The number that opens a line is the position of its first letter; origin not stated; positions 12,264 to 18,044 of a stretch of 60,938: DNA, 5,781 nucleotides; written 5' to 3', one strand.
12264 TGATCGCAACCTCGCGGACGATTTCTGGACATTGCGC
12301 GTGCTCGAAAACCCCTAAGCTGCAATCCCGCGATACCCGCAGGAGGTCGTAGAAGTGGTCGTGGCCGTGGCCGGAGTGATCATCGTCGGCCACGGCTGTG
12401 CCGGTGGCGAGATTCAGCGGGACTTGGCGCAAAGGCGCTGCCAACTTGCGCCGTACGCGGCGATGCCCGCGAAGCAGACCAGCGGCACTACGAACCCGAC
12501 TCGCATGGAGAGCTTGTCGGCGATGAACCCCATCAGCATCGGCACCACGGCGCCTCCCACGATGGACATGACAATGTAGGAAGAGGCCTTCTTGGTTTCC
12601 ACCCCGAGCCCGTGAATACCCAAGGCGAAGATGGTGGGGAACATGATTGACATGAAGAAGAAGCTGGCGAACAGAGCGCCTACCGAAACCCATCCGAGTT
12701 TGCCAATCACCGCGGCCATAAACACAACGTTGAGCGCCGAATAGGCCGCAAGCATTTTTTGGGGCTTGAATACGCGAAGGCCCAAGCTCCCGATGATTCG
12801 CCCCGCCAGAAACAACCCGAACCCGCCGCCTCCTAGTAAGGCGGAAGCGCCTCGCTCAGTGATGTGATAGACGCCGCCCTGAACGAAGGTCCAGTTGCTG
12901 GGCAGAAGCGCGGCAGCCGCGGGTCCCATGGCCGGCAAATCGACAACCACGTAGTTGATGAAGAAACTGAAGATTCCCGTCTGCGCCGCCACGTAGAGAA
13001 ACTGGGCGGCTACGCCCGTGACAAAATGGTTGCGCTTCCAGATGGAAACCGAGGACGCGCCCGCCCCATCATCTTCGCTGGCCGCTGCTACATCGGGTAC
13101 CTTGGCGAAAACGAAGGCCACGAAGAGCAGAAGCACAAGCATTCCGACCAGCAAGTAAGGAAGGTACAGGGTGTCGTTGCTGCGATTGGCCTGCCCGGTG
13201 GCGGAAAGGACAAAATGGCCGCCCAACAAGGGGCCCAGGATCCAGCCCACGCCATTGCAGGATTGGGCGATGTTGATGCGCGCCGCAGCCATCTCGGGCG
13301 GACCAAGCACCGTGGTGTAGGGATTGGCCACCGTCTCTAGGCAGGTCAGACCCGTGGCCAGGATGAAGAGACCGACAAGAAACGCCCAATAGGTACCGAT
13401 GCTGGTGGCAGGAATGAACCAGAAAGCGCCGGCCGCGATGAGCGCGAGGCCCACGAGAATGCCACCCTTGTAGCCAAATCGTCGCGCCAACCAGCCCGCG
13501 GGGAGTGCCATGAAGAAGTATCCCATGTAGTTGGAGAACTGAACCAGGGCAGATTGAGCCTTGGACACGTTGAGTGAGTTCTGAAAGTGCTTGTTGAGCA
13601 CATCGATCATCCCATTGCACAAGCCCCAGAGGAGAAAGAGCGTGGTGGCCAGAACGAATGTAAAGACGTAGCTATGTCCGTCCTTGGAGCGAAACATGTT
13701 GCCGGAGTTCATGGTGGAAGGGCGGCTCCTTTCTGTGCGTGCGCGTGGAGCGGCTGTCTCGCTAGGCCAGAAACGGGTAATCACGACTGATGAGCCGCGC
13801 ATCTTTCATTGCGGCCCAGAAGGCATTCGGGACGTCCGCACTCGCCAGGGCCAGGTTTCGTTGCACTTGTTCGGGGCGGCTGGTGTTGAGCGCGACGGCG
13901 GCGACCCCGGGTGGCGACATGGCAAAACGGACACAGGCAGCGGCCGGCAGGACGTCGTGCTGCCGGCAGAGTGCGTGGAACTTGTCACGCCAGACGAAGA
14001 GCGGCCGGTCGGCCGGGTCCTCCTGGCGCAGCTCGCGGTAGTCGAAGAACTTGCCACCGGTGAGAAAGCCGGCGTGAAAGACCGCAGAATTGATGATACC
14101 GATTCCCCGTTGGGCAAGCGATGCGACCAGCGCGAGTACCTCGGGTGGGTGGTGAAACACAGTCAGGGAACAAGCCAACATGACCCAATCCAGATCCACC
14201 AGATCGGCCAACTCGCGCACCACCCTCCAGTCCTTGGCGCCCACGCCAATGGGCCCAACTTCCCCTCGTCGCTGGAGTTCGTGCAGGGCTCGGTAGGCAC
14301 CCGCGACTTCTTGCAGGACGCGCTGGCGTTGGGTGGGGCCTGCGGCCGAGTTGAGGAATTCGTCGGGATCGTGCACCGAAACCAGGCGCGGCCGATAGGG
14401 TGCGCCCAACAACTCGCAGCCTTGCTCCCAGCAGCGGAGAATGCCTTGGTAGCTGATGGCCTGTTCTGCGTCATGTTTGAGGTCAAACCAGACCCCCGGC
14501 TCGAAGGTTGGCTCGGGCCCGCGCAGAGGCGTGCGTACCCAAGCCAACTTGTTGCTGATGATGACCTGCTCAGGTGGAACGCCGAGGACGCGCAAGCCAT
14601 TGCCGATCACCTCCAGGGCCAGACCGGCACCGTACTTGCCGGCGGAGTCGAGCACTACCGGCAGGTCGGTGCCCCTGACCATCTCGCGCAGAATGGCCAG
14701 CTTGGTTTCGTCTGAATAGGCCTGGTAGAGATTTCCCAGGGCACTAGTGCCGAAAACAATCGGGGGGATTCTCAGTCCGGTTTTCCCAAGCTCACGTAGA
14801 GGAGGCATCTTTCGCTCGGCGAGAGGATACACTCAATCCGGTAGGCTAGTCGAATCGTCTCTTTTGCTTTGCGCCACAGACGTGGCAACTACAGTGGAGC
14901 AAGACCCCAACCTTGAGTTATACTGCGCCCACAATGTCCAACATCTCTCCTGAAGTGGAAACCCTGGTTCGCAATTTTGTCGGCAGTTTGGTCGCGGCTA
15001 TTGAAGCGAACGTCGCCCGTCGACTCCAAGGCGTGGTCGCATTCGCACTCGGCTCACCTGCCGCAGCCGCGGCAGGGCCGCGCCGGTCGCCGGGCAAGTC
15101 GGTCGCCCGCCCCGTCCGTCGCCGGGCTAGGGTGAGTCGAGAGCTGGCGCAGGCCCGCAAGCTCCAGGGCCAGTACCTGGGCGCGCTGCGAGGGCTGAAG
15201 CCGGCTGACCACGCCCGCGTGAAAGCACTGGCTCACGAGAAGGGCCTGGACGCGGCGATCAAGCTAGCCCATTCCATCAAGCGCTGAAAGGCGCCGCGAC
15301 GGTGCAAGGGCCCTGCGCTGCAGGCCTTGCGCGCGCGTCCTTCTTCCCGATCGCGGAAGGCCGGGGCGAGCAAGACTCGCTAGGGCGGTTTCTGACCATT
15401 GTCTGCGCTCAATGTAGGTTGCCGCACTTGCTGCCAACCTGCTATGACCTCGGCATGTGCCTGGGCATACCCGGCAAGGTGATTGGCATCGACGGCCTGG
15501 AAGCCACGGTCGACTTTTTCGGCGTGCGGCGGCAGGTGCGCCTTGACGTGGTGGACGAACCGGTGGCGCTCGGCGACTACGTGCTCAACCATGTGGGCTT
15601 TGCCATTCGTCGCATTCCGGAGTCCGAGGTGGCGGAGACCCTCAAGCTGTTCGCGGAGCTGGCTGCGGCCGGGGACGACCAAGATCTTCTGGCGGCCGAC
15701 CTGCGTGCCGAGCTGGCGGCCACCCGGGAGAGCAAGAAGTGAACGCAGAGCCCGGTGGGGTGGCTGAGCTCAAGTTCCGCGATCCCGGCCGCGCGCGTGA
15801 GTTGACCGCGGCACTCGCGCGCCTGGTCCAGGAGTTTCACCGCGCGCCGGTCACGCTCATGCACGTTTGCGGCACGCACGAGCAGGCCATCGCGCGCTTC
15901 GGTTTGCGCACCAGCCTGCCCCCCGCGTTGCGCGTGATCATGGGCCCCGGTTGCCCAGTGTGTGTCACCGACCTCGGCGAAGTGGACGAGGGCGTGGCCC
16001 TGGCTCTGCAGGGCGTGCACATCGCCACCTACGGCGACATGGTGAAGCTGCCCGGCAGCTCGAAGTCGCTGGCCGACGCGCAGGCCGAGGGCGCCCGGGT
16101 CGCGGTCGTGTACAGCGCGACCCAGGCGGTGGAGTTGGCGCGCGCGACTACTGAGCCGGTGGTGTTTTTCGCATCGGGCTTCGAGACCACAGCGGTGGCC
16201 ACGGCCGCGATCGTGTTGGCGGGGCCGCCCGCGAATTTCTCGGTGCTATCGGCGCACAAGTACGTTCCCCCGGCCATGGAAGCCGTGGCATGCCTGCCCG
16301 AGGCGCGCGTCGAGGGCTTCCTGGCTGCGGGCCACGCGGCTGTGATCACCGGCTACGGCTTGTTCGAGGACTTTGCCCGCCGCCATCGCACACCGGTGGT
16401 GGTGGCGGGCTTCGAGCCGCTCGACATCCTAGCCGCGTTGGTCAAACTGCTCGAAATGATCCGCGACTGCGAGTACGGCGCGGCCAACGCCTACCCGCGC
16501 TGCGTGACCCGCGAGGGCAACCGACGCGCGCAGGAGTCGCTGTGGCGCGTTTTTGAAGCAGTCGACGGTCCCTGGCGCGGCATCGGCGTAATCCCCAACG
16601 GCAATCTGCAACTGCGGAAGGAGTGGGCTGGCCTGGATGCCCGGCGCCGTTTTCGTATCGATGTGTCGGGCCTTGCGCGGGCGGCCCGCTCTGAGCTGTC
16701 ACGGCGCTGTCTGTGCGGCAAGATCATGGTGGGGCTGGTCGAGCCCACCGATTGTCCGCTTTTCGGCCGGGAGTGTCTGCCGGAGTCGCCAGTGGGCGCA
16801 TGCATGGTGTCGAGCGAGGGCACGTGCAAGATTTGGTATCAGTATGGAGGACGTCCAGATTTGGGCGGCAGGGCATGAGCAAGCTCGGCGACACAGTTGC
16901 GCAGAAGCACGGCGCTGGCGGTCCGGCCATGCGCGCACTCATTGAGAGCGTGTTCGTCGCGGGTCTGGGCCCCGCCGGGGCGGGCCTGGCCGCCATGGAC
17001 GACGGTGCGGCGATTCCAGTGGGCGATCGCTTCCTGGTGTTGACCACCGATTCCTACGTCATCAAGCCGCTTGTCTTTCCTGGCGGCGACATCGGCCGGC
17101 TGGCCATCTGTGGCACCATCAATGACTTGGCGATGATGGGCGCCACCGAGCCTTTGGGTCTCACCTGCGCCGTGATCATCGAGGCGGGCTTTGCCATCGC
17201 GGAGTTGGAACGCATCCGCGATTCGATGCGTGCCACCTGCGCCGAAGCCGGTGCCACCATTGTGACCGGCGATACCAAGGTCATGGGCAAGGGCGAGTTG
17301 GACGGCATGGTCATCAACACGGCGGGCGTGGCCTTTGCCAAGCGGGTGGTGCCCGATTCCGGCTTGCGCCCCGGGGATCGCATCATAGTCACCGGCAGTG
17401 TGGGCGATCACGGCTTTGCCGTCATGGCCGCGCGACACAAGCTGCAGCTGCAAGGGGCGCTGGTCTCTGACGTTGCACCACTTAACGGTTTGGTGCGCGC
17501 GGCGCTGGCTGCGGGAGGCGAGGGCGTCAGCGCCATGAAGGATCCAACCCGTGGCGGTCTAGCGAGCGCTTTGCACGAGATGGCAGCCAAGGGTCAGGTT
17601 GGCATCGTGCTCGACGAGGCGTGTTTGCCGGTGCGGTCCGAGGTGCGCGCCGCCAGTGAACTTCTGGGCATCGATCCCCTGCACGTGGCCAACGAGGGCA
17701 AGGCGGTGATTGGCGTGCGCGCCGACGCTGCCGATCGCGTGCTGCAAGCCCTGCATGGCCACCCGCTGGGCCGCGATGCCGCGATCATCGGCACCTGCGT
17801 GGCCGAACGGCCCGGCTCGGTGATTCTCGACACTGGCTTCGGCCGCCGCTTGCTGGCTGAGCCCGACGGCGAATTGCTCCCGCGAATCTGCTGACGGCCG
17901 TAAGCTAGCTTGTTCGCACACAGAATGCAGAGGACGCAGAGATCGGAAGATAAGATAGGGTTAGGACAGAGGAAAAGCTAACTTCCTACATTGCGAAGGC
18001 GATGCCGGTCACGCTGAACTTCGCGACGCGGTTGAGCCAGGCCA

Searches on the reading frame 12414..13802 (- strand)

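Call 99: search_protein_families(library=pfam, proteins=[window:12414-13802:-], max_evalue=0.00001)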
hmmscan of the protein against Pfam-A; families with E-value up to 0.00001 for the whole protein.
window:12414-13802:- (462 aa): 2 families
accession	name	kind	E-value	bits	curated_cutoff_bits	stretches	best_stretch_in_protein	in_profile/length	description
PF07690.21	MFS_1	-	1.7e-19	70.4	33.4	1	58-399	7-323/347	Major Facilitator Superfamily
PF00083.30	Sugar_tr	-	6.3e-06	25.8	22.3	1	60-232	17-190/452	Sugar (and other) transporter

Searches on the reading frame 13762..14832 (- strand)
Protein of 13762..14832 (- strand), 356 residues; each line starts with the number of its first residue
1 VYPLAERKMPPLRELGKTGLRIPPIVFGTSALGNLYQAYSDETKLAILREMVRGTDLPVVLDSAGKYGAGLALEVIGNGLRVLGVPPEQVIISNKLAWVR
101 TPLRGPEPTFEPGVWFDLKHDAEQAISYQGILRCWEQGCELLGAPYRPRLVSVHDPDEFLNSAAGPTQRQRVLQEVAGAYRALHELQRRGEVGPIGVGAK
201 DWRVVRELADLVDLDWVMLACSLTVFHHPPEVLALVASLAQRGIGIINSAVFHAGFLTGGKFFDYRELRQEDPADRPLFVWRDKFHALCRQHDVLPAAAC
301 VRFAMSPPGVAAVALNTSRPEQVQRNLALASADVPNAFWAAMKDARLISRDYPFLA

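Call 11: search_protein_families(library=pfam, proteins=[window:13762-14832:-], max_evalue=0.01)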
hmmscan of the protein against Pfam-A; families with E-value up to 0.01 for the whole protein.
window:13762-14832:- (356 aa): 1 family
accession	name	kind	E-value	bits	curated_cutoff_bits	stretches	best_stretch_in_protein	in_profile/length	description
PF00248.27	Aldo_ket_red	-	4.6e-35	121.6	24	1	24-344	1-288/291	Aldo/keto reductase family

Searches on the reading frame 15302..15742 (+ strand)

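Call 11: search_protein_families(library=pfam, proteins=[window:15302-15742:+], max_evalue=0.01)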
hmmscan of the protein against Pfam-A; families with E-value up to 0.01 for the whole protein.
window:15302-15742:+ (146 aa): 1 family
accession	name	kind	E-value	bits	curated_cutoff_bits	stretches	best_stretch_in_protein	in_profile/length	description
PF01455.23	HupF_HypC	-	1.9e-24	86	28.5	1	52-117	1-65/65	HupF/HypC family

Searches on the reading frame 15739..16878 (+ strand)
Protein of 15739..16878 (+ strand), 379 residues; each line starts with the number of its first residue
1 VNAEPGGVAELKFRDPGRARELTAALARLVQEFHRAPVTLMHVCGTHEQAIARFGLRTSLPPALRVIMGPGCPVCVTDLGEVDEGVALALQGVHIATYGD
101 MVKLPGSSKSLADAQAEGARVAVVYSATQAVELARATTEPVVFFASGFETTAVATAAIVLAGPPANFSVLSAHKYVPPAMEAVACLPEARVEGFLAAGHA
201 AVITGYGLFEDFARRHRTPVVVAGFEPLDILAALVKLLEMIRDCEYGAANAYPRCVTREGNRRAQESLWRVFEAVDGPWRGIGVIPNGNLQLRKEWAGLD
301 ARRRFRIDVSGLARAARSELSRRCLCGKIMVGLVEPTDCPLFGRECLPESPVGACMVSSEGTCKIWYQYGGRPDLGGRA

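Call 11: search_protein_families(library=pfam, proteins=[window:15739-16878:+], max_evalue=0.01)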
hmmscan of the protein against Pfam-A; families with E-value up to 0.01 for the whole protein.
window:15739-16878:+ (379 aa): 1 family
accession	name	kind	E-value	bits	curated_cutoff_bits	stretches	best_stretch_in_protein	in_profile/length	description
PF01924.21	HypD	-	1.7e-125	419.2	25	1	20-370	4-351/351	Hydrogenase formation hypA family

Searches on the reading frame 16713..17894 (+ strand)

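Call 11: search_protein_families(library=pfam, proteins=[window:16713-17894:+], max_evalue=0.01)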
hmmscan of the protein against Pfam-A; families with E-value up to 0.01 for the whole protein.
window:16713-17894:+ (393 aa): 2 families
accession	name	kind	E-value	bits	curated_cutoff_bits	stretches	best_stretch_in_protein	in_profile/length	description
PF02769.27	AIRS_C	-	2.9e-31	109.2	23.1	1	219-371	1-154/156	AIR synthase related protein, C-terminal domain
PF00586.29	AIRS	-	5.9e-19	69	24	1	96-207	2-110/112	AIR synthase related protein, N-terminal domain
